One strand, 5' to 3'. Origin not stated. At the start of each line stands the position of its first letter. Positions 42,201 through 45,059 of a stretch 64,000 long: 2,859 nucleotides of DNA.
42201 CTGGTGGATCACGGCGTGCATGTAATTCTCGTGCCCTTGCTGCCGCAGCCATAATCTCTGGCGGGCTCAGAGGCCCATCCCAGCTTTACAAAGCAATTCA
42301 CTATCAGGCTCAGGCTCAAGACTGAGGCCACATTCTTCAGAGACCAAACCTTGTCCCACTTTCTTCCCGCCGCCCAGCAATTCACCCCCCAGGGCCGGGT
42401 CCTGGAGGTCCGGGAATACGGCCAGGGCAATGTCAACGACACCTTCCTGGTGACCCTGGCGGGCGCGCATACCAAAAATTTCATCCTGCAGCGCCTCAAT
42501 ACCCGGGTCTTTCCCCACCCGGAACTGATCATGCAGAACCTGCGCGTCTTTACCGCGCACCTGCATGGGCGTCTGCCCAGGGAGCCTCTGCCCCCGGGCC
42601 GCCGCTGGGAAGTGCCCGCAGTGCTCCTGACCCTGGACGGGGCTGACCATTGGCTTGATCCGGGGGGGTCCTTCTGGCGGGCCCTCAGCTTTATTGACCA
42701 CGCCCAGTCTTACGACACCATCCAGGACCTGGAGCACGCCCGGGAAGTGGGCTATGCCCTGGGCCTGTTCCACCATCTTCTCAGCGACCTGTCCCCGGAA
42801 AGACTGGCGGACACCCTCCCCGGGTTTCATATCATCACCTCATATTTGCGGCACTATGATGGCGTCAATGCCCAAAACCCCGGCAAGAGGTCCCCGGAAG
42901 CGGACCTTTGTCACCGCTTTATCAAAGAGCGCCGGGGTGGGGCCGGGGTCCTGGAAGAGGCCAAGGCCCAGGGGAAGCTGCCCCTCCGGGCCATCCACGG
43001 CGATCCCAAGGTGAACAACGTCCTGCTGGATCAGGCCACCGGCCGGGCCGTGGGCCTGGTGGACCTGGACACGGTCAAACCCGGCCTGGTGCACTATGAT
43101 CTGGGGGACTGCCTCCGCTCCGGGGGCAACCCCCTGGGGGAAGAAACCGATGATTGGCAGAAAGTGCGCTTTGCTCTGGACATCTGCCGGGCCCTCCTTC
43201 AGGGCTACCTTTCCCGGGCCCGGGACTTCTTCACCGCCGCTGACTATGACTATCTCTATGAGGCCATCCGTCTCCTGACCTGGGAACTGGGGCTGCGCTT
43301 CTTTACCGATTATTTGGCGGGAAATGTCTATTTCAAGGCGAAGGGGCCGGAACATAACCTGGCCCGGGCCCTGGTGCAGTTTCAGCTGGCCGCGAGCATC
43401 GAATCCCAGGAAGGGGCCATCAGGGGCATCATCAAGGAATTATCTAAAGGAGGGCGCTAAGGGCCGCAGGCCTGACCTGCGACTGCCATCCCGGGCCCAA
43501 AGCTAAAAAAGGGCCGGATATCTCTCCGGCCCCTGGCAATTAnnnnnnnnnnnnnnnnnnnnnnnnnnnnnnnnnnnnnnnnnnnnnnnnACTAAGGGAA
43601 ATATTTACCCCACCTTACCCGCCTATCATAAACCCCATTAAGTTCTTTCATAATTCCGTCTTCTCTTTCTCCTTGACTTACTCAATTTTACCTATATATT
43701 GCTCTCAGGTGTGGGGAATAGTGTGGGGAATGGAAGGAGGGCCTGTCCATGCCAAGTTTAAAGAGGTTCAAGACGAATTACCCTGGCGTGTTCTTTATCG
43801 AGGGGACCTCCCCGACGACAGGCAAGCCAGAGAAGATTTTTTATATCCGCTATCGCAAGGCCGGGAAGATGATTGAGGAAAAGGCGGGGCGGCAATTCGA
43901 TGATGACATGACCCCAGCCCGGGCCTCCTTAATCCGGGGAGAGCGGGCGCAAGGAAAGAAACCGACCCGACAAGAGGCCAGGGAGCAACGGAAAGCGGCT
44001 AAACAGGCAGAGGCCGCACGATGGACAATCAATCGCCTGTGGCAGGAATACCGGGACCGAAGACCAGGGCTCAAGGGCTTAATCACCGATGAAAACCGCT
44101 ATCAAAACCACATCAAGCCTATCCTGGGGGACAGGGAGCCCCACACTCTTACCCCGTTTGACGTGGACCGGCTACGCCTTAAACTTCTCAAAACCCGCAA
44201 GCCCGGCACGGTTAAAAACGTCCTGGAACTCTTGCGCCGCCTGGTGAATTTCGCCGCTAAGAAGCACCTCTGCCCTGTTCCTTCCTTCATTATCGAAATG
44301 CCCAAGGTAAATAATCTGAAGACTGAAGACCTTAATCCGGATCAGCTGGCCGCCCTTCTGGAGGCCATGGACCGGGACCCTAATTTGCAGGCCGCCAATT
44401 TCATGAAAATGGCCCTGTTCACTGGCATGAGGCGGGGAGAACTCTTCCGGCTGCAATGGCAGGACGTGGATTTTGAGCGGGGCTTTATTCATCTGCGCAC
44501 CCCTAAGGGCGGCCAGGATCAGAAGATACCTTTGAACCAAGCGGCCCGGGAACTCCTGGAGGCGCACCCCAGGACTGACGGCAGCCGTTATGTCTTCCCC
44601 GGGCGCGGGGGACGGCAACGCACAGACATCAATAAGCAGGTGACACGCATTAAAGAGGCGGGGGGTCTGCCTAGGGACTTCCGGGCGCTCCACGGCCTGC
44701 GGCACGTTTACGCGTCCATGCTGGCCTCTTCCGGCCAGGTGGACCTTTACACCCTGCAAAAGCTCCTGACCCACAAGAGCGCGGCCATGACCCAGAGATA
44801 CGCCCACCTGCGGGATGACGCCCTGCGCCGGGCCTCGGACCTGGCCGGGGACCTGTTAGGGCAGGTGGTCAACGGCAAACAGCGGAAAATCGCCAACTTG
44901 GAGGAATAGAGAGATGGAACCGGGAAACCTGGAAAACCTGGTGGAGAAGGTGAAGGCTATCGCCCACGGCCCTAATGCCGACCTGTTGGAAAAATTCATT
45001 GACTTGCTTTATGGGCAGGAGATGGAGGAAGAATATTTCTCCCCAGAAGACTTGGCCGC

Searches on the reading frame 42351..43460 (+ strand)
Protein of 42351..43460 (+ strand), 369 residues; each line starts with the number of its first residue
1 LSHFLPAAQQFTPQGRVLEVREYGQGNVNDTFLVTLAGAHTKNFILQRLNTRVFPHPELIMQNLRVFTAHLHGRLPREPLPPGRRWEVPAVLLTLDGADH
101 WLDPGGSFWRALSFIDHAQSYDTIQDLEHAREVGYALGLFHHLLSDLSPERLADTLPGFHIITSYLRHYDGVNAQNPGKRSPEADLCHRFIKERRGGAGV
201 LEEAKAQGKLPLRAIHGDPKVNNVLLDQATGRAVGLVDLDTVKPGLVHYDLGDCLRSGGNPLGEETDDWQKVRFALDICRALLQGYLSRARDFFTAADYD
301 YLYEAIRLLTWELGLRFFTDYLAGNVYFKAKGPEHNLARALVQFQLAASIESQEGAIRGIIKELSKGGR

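Call 31: search_protein_families(library=pfam, proteins=[window:42351-43460:+], max_evalue=0.00001)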
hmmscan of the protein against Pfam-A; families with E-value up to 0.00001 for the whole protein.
window:42351-43460:+ (369 aa): 1 family
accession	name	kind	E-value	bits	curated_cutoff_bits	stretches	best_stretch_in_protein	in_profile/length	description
PF01636.29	APH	-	2.9e-19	70.2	23.2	1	20-267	2-222/239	Phosphotransferase enzyme family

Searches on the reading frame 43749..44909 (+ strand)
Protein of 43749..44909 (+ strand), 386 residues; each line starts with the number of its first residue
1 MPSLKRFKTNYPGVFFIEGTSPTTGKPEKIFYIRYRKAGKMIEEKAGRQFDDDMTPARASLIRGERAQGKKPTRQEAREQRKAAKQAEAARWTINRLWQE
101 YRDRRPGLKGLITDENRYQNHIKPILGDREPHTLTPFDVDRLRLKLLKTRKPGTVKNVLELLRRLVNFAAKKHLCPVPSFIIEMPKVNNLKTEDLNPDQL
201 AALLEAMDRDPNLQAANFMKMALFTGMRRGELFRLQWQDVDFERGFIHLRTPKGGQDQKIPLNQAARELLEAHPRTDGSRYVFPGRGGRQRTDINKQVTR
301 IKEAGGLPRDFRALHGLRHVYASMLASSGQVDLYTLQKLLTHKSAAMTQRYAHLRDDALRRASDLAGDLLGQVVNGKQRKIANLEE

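Call 31: search_protein_families(library=pfam, proteins=[window:43749-44909:+], max_evalue=0.00001)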
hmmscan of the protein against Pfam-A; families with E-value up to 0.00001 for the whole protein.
window:43749-44909:+ (386 aa): 1 family
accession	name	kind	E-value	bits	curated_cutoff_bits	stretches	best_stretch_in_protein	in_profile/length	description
PF00589.27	Phage_integrase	-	1e-28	100.7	27.1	1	195-356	3-170/172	Phage integrase family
